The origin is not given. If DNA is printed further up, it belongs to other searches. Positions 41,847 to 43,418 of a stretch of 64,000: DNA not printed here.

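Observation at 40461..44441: Four-gene cluster: wHTH/coiled-coil protein – membrane protein – P-loop NTPase – large TPR protein (candidate uncharacterised signalling or defence module)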

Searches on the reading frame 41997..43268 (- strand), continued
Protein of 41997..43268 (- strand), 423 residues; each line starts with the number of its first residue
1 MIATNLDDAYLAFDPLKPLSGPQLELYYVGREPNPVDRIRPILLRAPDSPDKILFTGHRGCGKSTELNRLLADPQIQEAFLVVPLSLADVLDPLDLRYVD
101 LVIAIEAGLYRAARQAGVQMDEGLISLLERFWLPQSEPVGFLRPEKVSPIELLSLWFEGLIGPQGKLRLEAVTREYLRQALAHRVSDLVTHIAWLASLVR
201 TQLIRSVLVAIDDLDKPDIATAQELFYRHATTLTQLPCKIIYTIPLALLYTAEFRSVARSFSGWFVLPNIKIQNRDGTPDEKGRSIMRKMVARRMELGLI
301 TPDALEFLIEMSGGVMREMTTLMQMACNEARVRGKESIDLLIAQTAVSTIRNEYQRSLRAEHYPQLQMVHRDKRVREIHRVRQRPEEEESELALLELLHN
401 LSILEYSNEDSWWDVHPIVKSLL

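Call 70: search_protein_families(library=pfam, proteins=[L052:9276-12794:+, L028:9235-12123:+, L039:2502-5426:+, L059:9236-12061:+, L079:3760-6606:+, L085:9095-11911:+, L069:9238-12006:+, L083:2556-5318:+, L031:9238-11967:+, L015:9205-11898:+], max_evalue=0.00001)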
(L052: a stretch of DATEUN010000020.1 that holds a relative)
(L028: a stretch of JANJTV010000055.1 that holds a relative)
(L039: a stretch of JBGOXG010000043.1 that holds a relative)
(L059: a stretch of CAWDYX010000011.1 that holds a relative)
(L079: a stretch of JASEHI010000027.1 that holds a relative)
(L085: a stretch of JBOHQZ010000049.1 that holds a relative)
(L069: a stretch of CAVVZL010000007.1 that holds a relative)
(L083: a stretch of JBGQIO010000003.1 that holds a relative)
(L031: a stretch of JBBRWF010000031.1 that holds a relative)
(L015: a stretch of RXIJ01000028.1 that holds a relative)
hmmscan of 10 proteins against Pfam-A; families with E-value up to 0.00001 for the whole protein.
L052:9276-12794:+ (1172 aa): 26 families (the best 25 are shown)
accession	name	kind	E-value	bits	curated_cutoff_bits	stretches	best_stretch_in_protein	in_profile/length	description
PF00515.34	TPR_1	-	1.4e-96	313.2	27.8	2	670-703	1-34/34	Tetratricopeptide repeat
PF07719.23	TPR_2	-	5.2e-83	266.9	27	1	672-703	3-34/34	Tetratricopeptide repeat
PF13181.12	TPR_8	-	2.9e-75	242.5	25.7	2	1014-1046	1-33/34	Tetratricopeptide repeat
PF13414.12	TPR_11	-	3.2e-60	200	26.8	3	363-403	1-41/42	TPR repeat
PF13424.12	TPR_12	-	8.4e-55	183.3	30.1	6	637-701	7-76/77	Tetratricopeptide repeat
PF13431.12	TPR_17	-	8.2e-53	172.7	24.4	0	446-478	1-33/34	Tetratricopeptide repeat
PF13176.12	TPR_7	-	6.5e-51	166.5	27.9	0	461-487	2-28/36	Tetratricopeptide repeat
PF23914.1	TPR_CcmH_CycH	-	5.7e-46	156.7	42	1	726-777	42-93/158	Cytochrome c-type biogenesis protein H TPR domain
PF14559.12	TPR_19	-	1.9e-43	147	25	0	334-384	3-53/68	Tetratricopeptide repeat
PF13428.12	TPR_14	-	2.7e-41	136.2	23.5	0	672-712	3-43/44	Tetratricopeptide repeat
PF13432.12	TPR_16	-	2.3e-40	137.1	32.7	0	328-386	3-61/65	Tetratricopeptide repeat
PF13374.12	TPR_10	-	1.6e-28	98.2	27.5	0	459-487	3-31/42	Tetratricopeptide repeat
PF13174.12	TPR_6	-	6.6e-22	77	26.3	0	1051-1080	3-32/33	Tetratricopeptide repeat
PF17874.7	TPR_MalT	-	3.1e-21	76.5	45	0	609-700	50-152/336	MalT-like TPR region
PF13371.12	TPR_9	-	3.4e-19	69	35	0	362-424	1-63/73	Tetratricopeptide repeat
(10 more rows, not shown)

L028:9235-12123:+ (962 aa): 24 families
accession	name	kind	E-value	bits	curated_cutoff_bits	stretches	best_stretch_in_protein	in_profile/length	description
PF00515.34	TPR_1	-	6e-66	216.2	27.8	5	322-353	3-34/34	Tetratricopeptide repeat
PF07719.23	TPR_2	-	6.6e-54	176.1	27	3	596-628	1-33/34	Tetratricopeptide repeat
PF13181.12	TPR_8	-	4.8e-49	160.8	25.7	1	288-318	3-33/34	Tetratricopeptide repeat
PF13414.12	TPR_11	-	1.6e-48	162.5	26.8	4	293-333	1-41/42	TPR repeat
PF13424.12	TPR_12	-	8.6e-39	132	30.1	4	211-283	2-76/77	Tetratricopeptide repeat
PF13431.12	TPR_17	-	1.8e-36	121.8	24.4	1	618-649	1-32/34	Tetratricopeptide repeat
PF13428.12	TPR_14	-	3.4e-28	95.7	23.5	0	597-637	2-42/44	Tetratricopeptide repeat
PF13176.12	TPR_7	-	5.2e-27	92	27.9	0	288-320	1-35/36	Tetratricopeptide repeat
PF13432.12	TPR_16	-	2e-26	92.5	32.7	2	326-385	3-62/65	Tetratricopeptide repeat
PF14559.12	TPR_19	-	3.6e-26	91.7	25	1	609-657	4-52/68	Tetratricopeptide repeat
PF23914.1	TPR_CcmH_CycH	-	2.9e-25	89.4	42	0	420-483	48-114/158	Cytochrome c-type biogenesis protein H TPR domain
PF13374.12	TPR_10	-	6.1e-23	80.5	27.5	0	458-485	4-31/42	Tetratricopeptide repeat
PF17762.8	HTH_ParB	-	9.9e-22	77.5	22.6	1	795-892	2-99/102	ParB HTH domain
PF02195.25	ParB_N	-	5e-19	68.6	26.3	1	702-790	3-93/95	ParB N-terminal domain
PF13371.12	TPR_9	-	7.9e-17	61.5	35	0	327-386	2-61/73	Tetratricopeptide repeat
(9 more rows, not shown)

L039:2502-5426:+ (974 aa): 23 families
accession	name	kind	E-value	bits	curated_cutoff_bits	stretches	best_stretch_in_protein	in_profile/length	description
PF00515.34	TPR_1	-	3.2e-83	270.9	27.8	3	855-887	1-33/34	Tetratricopeptide repeat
PF07719.23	TPR_2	-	3.4e-70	226.9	27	1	656-688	1-33/34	Tetratricopeptide repeat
PF13181.12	TPR_8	-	4.6e-67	217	25.7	0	858-886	4-32/34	Tetratricopeptide repeat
PF13424.12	TPR_12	-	3e-56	188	30.1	3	214-280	5-73/77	Tetratricopeptide repeat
PF13414.12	TPR_11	-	2.4e-49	165.2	26.8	2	397-433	3-39/42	TPR repeat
PF13431.12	TPR_17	-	5e-48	157.8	24.4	0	308-340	1-33/34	Tetratricopeptide repeat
PF13176.12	TPR_7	-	1e-40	134.7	27.9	0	496-518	2-24/36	Tetratricopeptide repeat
PF23914.1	TPR_CcmH_CycH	-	4.7e-37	127.7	42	0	414-518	42-146/158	Cytochrome c-type biogenesis protein H TPR domain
PF13432.12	TPR_16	-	6.9e-37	125.9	32.7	2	292-351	3-62/65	Tetratricopeptide repeat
PF13428.12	TPR_14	-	7.4e-36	119.4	23.5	0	393-431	6-44/44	Tetratricopeptide repeat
PF14559.12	TPR_19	-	9.8e-26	90.3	25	0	399-448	2-51/68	Tetratricopeptide repeat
PF13374.12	TPR_10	-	7.7e-20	70.7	27.5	0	890-917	3-30/42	Tetratricopeptide repeat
PF13174.12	TPR_6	-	5.5e-19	67.9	26.3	0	259-284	7-32/33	Tetratricopeptide repeat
PF13371.12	TPR_9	-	1.9e-16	60.3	35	0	267-320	10-63/73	Tetratricopeptide repeat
PF25063.1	ARM_TT21_C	-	2.2e-10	41.2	35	0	322-391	97-166/209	Tetratricopeptide repeat protein 21 C-terminal ARM domain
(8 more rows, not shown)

L059:9236-12061:+ (941 aa): 29 families (the best 25 are shown)
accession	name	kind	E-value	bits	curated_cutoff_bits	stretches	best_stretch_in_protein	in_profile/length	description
PF00515.34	TPR_1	-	5.4e-84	273.3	27.8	5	891-924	1-34/34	Tetratricopeptide repeat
PF13181.12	TPR_8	-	1.2e-70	228.1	25.7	4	893-924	3-34/34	Tetratricopeptide repeat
PF07719.23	TPR_2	-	2.9e-69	224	27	3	891-924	1-34/34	Tetratricopeptide repeat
PF13414.12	TPR_11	-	2.7e-61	203.4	26.8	6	267-304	5-42/42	TPR repeat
PF13424.12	TPR_12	-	3.3e-53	178.2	30.1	5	855-921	4-75/77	Tetratricopeptide repeat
PF13431.12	TPR_17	-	1.4e-46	153.3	24.4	0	414-445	1-32/34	Tetratricopeptide repeat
PF13432.12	TPR_16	-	4.5e-45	152.1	32.7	3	295-357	2-64/65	Tetratricopeptide repeat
PF13428.12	TPR_14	-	1.2e-39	131.1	23.5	0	893-929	3-39/44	Tetratricopeptide repeat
PF13176.12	TPR_7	-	3.3e-36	120.7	27.9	0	894-923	2-31/36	Tetratricopeptide repeat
PF14559.12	TPR_19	-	5.5e-33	113.6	25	1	269-324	4-59/68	Tetratricopeptide repeat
PF23914.1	TPR_CcmH_CycH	-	6.7e-30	104.4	42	0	413-470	37-94/158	Cytochrome c-type biogenesis protein H TPR domain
PF13374.12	TPR_10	-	2e-29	101.2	27.5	0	855-882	3-30/42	Tetratricopeptide repeat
PF13174.12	TPR_6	-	1.7e-21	75.7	26.3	0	896-923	5-32/33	Tetratricopeptide repeat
PF13371.12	TPR_9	-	3e-17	62.8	35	1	271-324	10-63/73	Tetratricopeptide repeat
PF13429.12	TPR_15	-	1.5e-13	51.2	26.2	0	869-931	124-186/280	Tetratricopeptide repeat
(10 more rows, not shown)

L079:3760-6606:+ (948 aa): 31 families (the best 25 are shown)
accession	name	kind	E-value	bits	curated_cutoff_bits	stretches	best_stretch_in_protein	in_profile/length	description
PF00515.34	TPR_1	-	1e-87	285.1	27.8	6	324-357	1-34/34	Tetratricopeptide repeat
PF07719.23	TPR_2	-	1.9e-77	249.5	27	4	791-823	1-33/34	Tetratricopeptide repeat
PF13181.12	TPR_8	-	2e-73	236.8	25.7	2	791-823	1-33/34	Tetratricopeptide repeat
PF13414.12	TPR_11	-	2.9e-67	222.5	26.8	6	798-838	1-41/42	TPR repeat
PF13424.12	TPR_12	-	8.4e-55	183.3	30.1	7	463-527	6-75/77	Tetratricopeptide repeat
PF13431.12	TPR_17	-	3.1e-50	164.7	24.4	3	414-446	1-33/34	Tetratricopeptide repeat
PF13432.12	TPR_16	-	1.7e-45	153.4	32.7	4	796-858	2-64/65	Tetratricopeptide repeat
PF13176.12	TPR_7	-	3.1e-43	142.6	27.9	0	793-824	1-32/36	Tetratricopeptide repeat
PF13428.12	TPR_14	-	2.6e-41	136.2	23.5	0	792-829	2-39/44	Tetratricopeptide repeat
PF14559.12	TPR_19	-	8.4e-40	135.4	25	2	771-825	5-60/68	Tetratricopeptide repeat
PF23914.1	TPR_CcmH_CycH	-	1.8e-34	119.3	42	1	787-890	46-152/158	Cytochrome c-type biogenesis protein H TPR domain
PF13374.12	TPR_10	-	7.3e-26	89.8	27.5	0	294-319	6-31/42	Tetratricopeptide repeat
PF13371.12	TPR_9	-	1.4e-24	86.3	35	0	771-825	9-63/73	Tetratricopeptide repeat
PF13174.12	TPR_6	-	1.6e-23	82.1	26.3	0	829-856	4-31/33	Tetratricopeptide repeat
PF25063.1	ARM_TT21_C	-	1.3e-22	81.2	35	2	772-859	110-198/209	Tetratricopeptide repeat protein 21 C-terminal ARM domain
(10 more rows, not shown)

L085:9095-11911:+ (938 aa): 33 families (the best 25 are shown)
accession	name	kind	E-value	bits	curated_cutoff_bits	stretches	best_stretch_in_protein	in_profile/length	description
PF13414.12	TPR_11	-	5.2e-162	525.8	26.8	14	685-722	1-38/42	TPR repeat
PF00515.34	TPR_1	-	5.4e-152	488.6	27.8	12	679-711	2-34/34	Tetratricopeptide repeat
PF07719.23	TPR_2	-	7.3e-142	450.4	27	8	679-711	2-34/34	Tetratricopeptide repeat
PF13181.12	TPR_8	-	7.7e-133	422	25.7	4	682-711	5-34/34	Tetratricopeptide repeat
PF13424.12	TPR_12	-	9.9e-121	394.6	30.1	13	575-639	5-74/77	Tetratricopeptide repeat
PF13431.12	TPR_17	-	1e-100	322.2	24.4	1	667-699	2-34/34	Tetratricopeptide repeat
PF13432.12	TPR_16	-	7.6e-83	272.8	32.7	8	684-743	3-62/65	Tetratricopeptide repeat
PF13176.12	TPR_7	-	2.4e-71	230.2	27.9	0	271-297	3-31/36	Tetratricopeptide repeat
PF13428.12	TPR_14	-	4e-69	222.2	23.5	0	684-712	7-35/44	Tetratricopeptide repeat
PF14559.12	TPR_19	-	1.8e-56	188.8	25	3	692-744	5-57/68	Tetratricopeptide repeat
PF13174.12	TPR_6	-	4.1e-51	168.6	26.3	0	751-778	5-32/33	Tetratricopeptide repeat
PF13374.12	TPR_10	-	5.8e-49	163.2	27.5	0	268-295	3-30/42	Tetratricopeptide repeat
PF03704.23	BTAD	-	3.2e-26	92.9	22.1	0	721-773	71-123/146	Bacterial transcriptional activator domain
PF07721.20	TPR_4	-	5.4e-26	88.9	27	0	816-833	3-20/26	Tetratricopeptide repeat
PF13429.12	TPR_15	-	4e-24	85.9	26.2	0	753-851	153-251/280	Tetratricopeptide repeat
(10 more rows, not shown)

L069:9238-12006:+ (922 aa): 24 families
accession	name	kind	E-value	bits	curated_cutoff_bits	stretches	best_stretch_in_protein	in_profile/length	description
PF00515.34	TPR_1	-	2.4e-97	315.6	27.8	5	677-710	1-34/34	Tetratricopeptide repeat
PF07719.23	TPR_2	-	1.9e-79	255.7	27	2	872-901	2-31/34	Tetratricopeptide repeat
PF13414.12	TPR_11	-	3e-70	232.1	26.8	2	684-725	1-42/42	TPR repeat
PF13181.12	TPR_8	-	3.4e-69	223.6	25.7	1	873-901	3-31/34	Tetratricopeptide repeat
PF13424.12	TPR_12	-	3.9e-58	194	30.1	6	713-778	5-75/77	Tetratricopeptide repeat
PF13176.12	TPR_7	-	2.2e-52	171.1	27.9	0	715-747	3-35/36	Tetratricopeptide repeat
PF13431.12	TPR_17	-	1.8e-48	159.2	24.4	0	699-731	1-33/34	Tetratricopeptide repeat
PF13428.12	TPR_14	-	1.8e-46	152.2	23.5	0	390-430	3-43/44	Tetratricopeptide repeat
PF13432.12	TPR_16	-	6.2e-44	148.4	32.7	1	392-450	1-59/65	Tetratricopeptide repeat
PF23914.1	TPR_CcmH_CycH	-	8.7e-40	136.6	42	0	388-480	50-145/158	Cytochrome c-type biogenesis protein H TPR domain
PF14559.12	TPR_19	-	2.6e-35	121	25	1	400-448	3-51/68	Tetratricopeptide repeat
PF13374.12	TPR_10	-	1.7e-25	88.7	27.5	0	457-485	3-31/42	Tetratricopeptide repeat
PF25063.1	ARM_TT21_C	-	1.2e-16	61.6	35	1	352-450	93-192/209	Tetratricopeptide repeat protein 21 C-terminal ARM domain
PF13174.12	TPR_6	-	2e-15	56.7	26.3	0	877-897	6-26/33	Tetratricopeptide repeat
PF13371.12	TPR_9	-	1.7e-13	50.8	35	0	685-738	3-56/73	Tetratricopeptide repeat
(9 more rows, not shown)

L083:2556-5318:+ (920 aa): 30 families (the best 25 are shown)
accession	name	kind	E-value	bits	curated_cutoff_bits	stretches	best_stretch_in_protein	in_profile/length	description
PF00515.34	TPR_1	-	3e-96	312.1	27.8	6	868-897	1-30/34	Tetratricopeptide repeat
PF07719.23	TPR_2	-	6.1e-88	282.2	27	2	868-898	1-31/34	Tetratricopeptide repeat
PF13181.12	TPR_8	-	3.1e-73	236.2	25.7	1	868-895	1-28/34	Tetratricopeptide repeat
PF13414.12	TPR_11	-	1.5e-67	223.5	26.8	4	681-722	1-42/42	TPR repeat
PF13424.12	TPR_12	-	5.6e-60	199.9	30.1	4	833-895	5-72/77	Tetratricopeptide repeat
PF13176.12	TPR_7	-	3e-53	173.8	27.9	0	870-899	1-32/36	Tetratricopeptide repeat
PF13432.12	TPR_16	-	4.7e-48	161.6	32.7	1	394-454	3-63/65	Tetratricopeptide repeat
PF13431.12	TPR_17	-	1.1e-47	156.8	24.4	0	308-334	1-27/34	Tetratricopeptide repeat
PF13428.12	TPR_14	-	2.2e-47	155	23.5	0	288-329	3-44/44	Tetratricopeptide repeat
PF23914.1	TPR_CcmH_CycH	-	3.1e-41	141.3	42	2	792-845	45-98/158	Cytochrome c-type biogenesis protein H TPR domain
PF14559.12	TPR_19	-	1.6e-39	134.5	25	1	267-329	6-68/68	Tetratricopeptide repeat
PF13374.12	TPR_10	-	1.9e-30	104.4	27.5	0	833-861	4-32/42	Tetratricopeptide repeat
PF13174.12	TPR_6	-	6.2e-20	70.9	26.3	0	873-894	5-26/33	Tetratricopeptide repeat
PF25063.1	ARM_TT21_C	-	1.2e-18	68.2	35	1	345-442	86-184/209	Tetratricopeptide repeat protein 21 C-terminal ARM domain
PF13371.12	TPR_9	-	9.2e-16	58.1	35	0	398-452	5-59/73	Tetratricopeptide repeat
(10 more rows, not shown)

L031:9238-11967:+ (909 aa): 18 families
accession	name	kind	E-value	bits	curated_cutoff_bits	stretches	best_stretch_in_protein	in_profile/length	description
PF00515.34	TPR_1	-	1.5e-58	192.8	27.8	1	277-308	3-34/34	Tetratricopeptide repeat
PF07719.23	TPR_2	-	7.4e-55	179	27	0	242-274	2-34/34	Tetratricopeptide repeat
PF13181.12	TPR_8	-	1.6e-45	149.8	25.7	0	243-274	3-34/34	Tetratricopeptide repeat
PF13414.12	TPR_11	-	1.7e-36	124.1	26.8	1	317-354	2-39/42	TPR repeat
PF13424.12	TPR_12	-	3.9e-35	120.3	30.1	1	823-890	3-75/77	Tetratricopeptide repeat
PF13432.12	TPR_16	-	2.2e-31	108.4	32.7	2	251-308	7-64/65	Tetratricopeptide repeat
PF13428.12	TPR_14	-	6.2e-29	98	23.5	0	311-351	3-43/44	Tetratricopeptide repeat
PF13431.12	TPR_17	-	8.9e-27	91.5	24.4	0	263-295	1-33/34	Tetratricopeptide repeat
PF13176.12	TPR_7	-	3.4e-26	89.5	27.9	0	345-375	1-33/36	Tetratricopeptide repeat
PF13371.12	TPR_9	-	1.4e-23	83.1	35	0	250-308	4-62/73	Tetratricopeptide repeat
PF23914.1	TPR_CcmH_CycH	-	4.9e-21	75.6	42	0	338-414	45-124/158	Cytochrome c-type biogenesis protein H TPR domain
PF14559.12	TPR_19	-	5.9e-21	75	25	1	255-311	5-60/68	Tetratricopeptide repeat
PF13174.12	TPR_6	-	1.6e-11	44.5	26.3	0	349-374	6-31/33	Tetratricopeptide repeat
PF25063.1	ARM_TT21_C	-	2.1e-11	44.5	35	0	316-370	102-156/209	Tetratricopeptide repeat protein 21 C-terminal ARM domain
PF13374.12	TPR_10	-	1.5e-09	38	27.5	0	824-850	3-29/42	Tetratricopeptide repeat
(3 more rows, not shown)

L015:9205-11898:+ (897 aa): 24 families
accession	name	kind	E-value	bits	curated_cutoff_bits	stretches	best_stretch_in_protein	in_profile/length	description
PF13424.12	TPR_12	-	3.8e-105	344.7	30.1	7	348-420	2-76/77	Tetratricopeptide repeat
PF13374.12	TPR_10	-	2.2e-50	167.7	27.5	4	428-466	1-40/42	Tetratricopeptide repeat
PF13176.12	TPR_7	-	1.4e-43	143.6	27.9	3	271-305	1-35/36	Tetratricopeptide repeat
PF00515.34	TPR_1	-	2.7e-43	144.5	27.8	3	349-378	1-30/34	Tetratricopeptide repeat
PF07719.23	TPR_2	-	1.9e-35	118.5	27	0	350-379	2-31/34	Tetratricopeptide repeat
PF14938.12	SNAP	-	2.4e-21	76.9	25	3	279-414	45-180/282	Soluble NSF attachment protein, SNAP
PF13181.12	TPR_8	-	8e-20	69.7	25.7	0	269-300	1-32/34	Tetratricopeptide repeat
PF13174.12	TPR_6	-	2.5e-16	59.5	26.3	0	275-294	6-25/33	Tetratricopeptide repeat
PF24885.1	TPR_NPHP3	-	1.6e-14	54.4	100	1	342-461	92-215/239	Nephrocystin-3 TPR domain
PF13432.12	TPR_16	-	4.5e-13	49.8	32.7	0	211-253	19-55/65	Tetratricopeptide repeat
PF13431.12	TPR_17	-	1.4e-11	44.1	24.4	0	389-410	13-34/34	Tetratricopeptide repeat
PF13428.12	TPR_14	-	2.8e-11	43.3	23.5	0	355-375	7-27/44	Tetratricopeptide repeat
PF13414.12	TPR_11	-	9.6e-10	38.4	26.8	0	356-403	1-42/42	TPR repeat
PF22119.1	GST_C_8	-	1.3e-09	38.9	30.9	0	232-275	17-60/138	Glutathione S-transferase, C-terminal domain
PF12895.13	ANAPC3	-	1.7e-09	38.2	27.2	0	275-299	29-53/82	Anaphase-promoting complex, cyclosome, subunit 3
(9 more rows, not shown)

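Call 73: find_related_loci(query=A1, collection=viral_contigs, flank=8000)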
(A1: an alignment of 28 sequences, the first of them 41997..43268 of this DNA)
Query A1 (423 aa) in viral_contigs; peptide patterns used: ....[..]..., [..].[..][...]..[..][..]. (x = any residue, [..] = any of these).
49 stretches matched a pattern, but none encodes a relative of the query by tblastn (E <= 1e-3).
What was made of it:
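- Tried and rejected: An IMG/VR scan with the NTPase profile found no relative in 2.9 million viral contigs (call 73).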

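Call 76: fold_search(model_id=the predicted structure, library=viral)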
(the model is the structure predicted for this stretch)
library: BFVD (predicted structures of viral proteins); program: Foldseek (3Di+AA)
matches with E <= 10: 436; with E <= 0.001: 8
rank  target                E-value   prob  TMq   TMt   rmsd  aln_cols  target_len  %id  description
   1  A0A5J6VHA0            5.5e-05  1.00  0.31  0.30  13.0       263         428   12  KAP family P-loop domain protein [Megaviridae environmental sample]
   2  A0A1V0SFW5            7.5e-05  1.00  0.35  0.32   8.7       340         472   12  Replication factor C small subunit [Hokovirus HKV1]
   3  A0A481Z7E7            2.5e-04  1.00  0.41  0.48  10.1       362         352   10  ATPase domain protein [Pithovirus LCPAC104]
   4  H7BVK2                3.8e-04  1.00  0.34  0.58   6.6       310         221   11  (no name in the UniProt tables at hand)
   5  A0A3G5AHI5            5.5e-04  1.00  0.43  0.37  11.9       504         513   10  Uncharacterized protein [Sylvanvirus sp.]
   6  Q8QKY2                6.1e-04  1.00  0.34  0.43   8.7       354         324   12  EsV-1-87 [Ectocarpus siliculosus virus 1 (isolate New Zealand/Kaikoura/1988)]
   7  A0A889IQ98            8.0e-04  1.00  0.35  0.39   7.7       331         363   11  (no name in the UniProt tables at hand)
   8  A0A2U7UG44            9.8e-04  1.00  0.35  0.37   7.6       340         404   12  Replication factor C subunit [Pandoravirus macleodensis]
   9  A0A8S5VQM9            1.8e-03  1.00  0.27  0.18  10.0       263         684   11  (no name in the UniProt tables at hand)
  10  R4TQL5                2.0e-03  1.00  0.32  0.24  11.1       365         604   12  (no name in the UniProt tables at hand)
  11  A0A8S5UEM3            3.8e-03  0.98  0.24  0.17  13.0       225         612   13  Activator clamp loader [Siphoviridae sp. ctX5W26]
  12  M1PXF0                4.1e-03  0.98  0.32  0.19  10.3       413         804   11  ATPase family protein [Moumouvirus goulette]
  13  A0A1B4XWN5            4.7e-03  0.99  0.35  0.43  12.7       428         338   11  Clamp loader subunit [Tenacibaculum phage pT24]
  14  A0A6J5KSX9            6.2e-03  0.95  0.33  0.31  16.1       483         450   11  PD_CobS, cobaltochelatase, CobS subunit [uncultured Caudovirales phage]
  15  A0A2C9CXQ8            7.6e-03  0.97  0.35  0.44  10.0       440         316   12  Sliding-clamp-loader large subunit [Yersinia phage fHe-Yen9-04]
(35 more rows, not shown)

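Call 86: find_encoding_contigs(protein=P0023, flank=8000, max_places=2)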
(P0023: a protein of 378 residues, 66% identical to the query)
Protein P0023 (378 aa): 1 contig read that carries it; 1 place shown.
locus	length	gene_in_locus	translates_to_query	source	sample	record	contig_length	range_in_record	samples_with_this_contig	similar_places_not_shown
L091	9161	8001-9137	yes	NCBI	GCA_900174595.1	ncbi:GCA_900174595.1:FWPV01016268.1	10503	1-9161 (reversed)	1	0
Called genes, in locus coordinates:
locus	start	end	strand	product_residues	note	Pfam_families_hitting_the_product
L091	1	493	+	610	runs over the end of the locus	?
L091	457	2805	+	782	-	-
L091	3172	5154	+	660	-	PF16656:Pur_ac_phosph_N (faint)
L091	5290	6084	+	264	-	PF12401:FhaA_N, PF16697:Yop-YscD_cpl, PF00498:FHA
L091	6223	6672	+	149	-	PF16697:Yop-YscD_cpl, PF00498:FHA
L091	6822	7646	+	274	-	PF00106:adh_short, PF08659:KR, PF23441:SDR (faint), PF13561:adh_short_C2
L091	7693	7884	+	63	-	-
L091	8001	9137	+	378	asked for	-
